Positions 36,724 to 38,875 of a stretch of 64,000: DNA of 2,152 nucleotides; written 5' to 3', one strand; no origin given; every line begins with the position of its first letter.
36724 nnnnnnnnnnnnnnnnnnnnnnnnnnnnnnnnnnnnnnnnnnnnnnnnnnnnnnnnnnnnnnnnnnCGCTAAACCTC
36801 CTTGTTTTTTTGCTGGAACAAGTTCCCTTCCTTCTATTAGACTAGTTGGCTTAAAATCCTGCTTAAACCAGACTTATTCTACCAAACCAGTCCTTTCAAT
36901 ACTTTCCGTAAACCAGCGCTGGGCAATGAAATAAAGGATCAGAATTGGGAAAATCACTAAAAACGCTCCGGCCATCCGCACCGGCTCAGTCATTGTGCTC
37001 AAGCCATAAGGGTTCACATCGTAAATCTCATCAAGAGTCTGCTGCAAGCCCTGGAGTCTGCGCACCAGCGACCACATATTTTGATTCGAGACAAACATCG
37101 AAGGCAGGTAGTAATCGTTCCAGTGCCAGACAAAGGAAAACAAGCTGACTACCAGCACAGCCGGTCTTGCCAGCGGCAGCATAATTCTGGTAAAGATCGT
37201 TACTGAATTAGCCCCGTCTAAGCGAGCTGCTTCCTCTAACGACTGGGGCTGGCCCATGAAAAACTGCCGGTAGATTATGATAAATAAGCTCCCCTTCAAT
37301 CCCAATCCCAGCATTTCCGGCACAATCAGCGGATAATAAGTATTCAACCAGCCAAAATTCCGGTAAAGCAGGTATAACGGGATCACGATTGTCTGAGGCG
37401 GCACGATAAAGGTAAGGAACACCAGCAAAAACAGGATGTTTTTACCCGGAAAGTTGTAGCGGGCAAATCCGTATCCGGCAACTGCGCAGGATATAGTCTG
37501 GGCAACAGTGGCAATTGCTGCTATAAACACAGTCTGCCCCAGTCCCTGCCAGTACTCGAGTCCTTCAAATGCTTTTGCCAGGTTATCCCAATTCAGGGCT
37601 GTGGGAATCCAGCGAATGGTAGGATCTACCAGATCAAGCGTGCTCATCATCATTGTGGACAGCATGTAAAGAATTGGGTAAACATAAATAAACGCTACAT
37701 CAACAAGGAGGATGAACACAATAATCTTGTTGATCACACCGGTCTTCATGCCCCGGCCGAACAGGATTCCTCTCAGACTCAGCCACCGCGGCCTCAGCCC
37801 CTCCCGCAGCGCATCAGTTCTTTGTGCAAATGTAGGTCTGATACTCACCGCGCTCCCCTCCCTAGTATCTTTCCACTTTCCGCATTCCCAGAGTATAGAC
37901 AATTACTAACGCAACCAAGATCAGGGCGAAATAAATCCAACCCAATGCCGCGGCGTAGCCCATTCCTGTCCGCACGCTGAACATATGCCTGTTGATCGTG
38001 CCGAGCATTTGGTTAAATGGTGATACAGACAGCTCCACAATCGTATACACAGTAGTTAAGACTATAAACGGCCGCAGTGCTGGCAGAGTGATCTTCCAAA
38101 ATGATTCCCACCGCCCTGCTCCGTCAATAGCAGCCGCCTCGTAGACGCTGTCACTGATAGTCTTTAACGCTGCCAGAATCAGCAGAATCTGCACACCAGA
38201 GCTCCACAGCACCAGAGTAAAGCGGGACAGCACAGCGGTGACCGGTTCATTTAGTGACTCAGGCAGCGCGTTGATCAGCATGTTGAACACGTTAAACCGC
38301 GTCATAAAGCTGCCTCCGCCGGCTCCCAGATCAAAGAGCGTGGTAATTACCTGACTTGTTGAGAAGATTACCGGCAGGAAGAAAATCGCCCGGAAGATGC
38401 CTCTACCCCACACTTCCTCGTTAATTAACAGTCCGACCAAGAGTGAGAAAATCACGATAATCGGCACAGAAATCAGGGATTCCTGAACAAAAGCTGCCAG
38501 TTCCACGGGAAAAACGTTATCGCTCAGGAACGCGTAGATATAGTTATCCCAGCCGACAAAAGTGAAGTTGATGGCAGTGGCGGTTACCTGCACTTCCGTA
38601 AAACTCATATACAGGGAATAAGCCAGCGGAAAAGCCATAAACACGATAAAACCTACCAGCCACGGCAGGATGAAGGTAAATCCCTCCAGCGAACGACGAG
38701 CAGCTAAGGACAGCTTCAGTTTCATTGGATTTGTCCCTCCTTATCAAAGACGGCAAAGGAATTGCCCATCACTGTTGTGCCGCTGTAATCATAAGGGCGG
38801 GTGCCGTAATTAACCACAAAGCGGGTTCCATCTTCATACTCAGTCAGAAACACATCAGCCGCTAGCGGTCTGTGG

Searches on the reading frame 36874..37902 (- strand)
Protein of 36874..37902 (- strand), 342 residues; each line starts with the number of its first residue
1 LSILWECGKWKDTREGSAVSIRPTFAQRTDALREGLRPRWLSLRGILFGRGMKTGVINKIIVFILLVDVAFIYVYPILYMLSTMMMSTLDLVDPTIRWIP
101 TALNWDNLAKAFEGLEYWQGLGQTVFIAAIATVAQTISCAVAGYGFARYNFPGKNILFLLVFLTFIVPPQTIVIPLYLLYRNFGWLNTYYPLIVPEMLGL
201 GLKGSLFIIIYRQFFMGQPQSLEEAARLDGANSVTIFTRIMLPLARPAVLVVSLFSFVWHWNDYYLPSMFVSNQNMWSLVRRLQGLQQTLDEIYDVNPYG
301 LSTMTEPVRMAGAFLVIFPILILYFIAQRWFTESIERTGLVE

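Call 4: search_protein_families(library=pfam, proteins=[window:36874-37902:-], max_evalue=0.01)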
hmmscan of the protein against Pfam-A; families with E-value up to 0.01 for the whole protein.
window:36874-37902:- (342 aa): 1 family
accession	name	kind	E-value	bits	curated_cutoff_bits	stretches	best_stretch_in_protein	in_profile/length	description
PF00528.27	BPD_transp_1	-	1.9e-16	60.8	26.4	1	141-334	3-181/184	Binding-protein-dependent transport system inner membrane component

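Call 5: search_protein_families(library=ncbifam, proteins=[window:36874-37902:-], max_evalue=0.01)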
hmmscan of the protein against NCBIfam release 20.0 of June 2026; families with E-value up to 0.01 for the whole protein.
window:36874-37902:- (342 aa): 17 families
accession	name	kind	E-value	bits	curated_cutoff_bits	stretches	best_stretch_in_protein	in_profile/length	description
NF040932.1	ABC_arch_GlcU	equivalog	9.8e-24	84.4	340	1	60-295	3-236/272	glucose ABC transporter permease GlcU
NF008210.0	PRK10973.1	equivalog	7e-23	81.7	297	1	62-334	12-275/281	sn-glycerol-3-phosphate ABC transporter permease UgpE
NF008231.0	PRK10998.1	equivalog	2.3e-18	66.8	261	1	123-336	87-290/296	maltose ABC transporter permease MalG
NF007047.0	PRK09500.1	equivalog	2.3e-13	50.3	326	1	72-275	12-210/257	spermidine/putrescine ABC transporter permease PotC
NF006939.0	PRK09421.1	equivalog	3.7e-10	39.6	262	2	220-273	121-174/230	molybdate ABC transporter permease subunit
TIGR02139.1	permease_CysT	equivalog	1.5e-09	37.8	246.1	1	102-284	33-224/265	sulfate ABC transporter permease subunit CysT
NF040839.1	tungstate_WtpB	equivalog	3.1e-09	36.8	340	1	81-257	9-190/251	tungstate ABC transporter permease WtpB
TIGR00969.1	3a0106s02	subfamily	3.1e-09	36.7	240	1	102-251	44-202/272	sulfate ABC transporter permease subunit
TIGR02141.1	modB_ABC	equivalog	1.4e-08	34.6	182.6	1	125-258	4-146/208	molybdate ABC transporter permease subunit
TIGR01581.1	Mo_ABC_porter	hypoth_equivalog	3.9e-08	33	210.3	1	123-257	25-168/225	ABC transporter permease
NF040931.1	ABC_arch_GlcT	equivalog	4.1e-07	29.9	360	1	205-273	156-224/278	glucose ABC transporter permease GlcT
NF011624.0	PRK15050.1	equivalog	5e-06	25.8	247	1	221-264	190-233/297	2-aminoethylphosphonate ABC transporter permease subunit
NF008208.0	PRK10971.1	equivalog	1.1e-05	25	415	1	124-261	63-209/277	sulfate/thiosulfate ABC transporter permease CysT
TIGR02140.1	permease_CysW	equivalog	2.3e-05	24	329.1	1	118-250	46-187/261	sulfate ABC transporter permease subunit CysW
TIGR03262.1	PhnU2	equivalog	4.8e-05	22.2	593.25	1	102-277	37-218/546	putative 2-aminoethylphosphonate ABC transporter permease subunit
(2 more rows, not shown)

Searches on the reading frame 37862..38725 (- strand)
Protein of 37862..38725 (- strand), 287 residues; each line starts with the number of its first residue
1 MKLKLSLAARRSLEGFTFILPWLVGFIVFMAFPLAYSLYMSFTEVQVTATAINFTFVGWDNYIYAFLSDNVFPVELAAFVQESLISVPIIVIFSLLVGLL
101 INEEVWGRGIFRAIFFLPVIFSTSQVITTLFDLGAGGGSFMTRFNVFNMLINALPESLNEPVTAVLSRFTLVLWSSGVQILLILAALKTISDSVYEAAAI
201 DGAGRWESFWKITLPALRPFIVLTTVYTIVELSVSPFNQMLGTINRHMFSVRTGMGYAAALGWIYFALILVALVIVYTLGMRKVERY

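Call 4: search_protein_families(library=pfam, proteins=[window:37862-38725:-], max_evalue=0.01)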
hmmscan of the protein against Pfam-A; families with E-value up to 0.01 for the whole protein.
window:37862-38725:- (287 aa): 1 family
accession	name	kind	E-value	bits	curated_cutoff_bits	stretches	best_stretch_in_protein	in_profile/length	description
PF00528.27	BPD_transp_1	-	7.1e-06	26.3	26.4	1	84-279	27-173/184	Binding-protein-dependent transport system inner membrane component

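Call 5: search_protein_families(library=ncbifam, proteins=[window:37862-38725:-], max_evalue=0.01)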
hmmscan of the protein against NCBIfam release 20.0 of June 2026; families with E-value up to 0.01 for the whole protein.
window:37862-38725:- (287 aa): 10 families
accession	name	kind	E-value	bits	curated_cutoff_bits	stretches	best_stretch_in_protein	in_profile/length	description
NF008232.0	PRK10999.1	equivalog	8.6e-14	51.1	392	1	55-220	263-432/520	maltose ABC transporter permease MalF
NF007852.0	PRK10561.1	equivalog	3.2e-11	43.6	335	1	12-229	11-223/295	sn-glycerol-3-phosphate ABC transporter permease UgpA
NF040931.1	ABC_arch_GlcT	equivalog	6e-08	32.7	360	1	20-263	3-245/278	glucose ABC transporter permease GlcT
NF040932.1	ABC_arch_GlcU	equivalog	1.9e-06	27.7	340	1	176-272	145-242/272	glucose ABC transporter permease GlcU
TIGR00969.1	3a0106s02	subfamily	2e-06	27.5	240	1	53-228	41-207/272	sulfate ABC transporter permease subunit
TIGR03262.1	PhnU2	equivalog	5.8e-06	25.2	593.25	1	24-234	12-202/546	putative 2-aminoethylphosphonate ABC transporter permease subunit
NF008231.0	PRK10998.1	equivalog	0.00069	19.3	261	1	178-234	172-232/296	maltose ABC transporter permease MalG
TIGR01581.1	Mo_ABC_porter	hypoth_equivalog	0.0012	18.4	210.3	1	146-228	88-167/225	ABC transporter permease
TIGR02141.1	modB_ABC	equivalog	0.0027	17.4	182.6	1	83-227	7-143/208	molybdate ABC transporter permease subunit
NF006939.0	PRK09421.1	equivalog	0.004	16.6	262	0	84-228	24-157/230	molybdate ABC transporter permease subunit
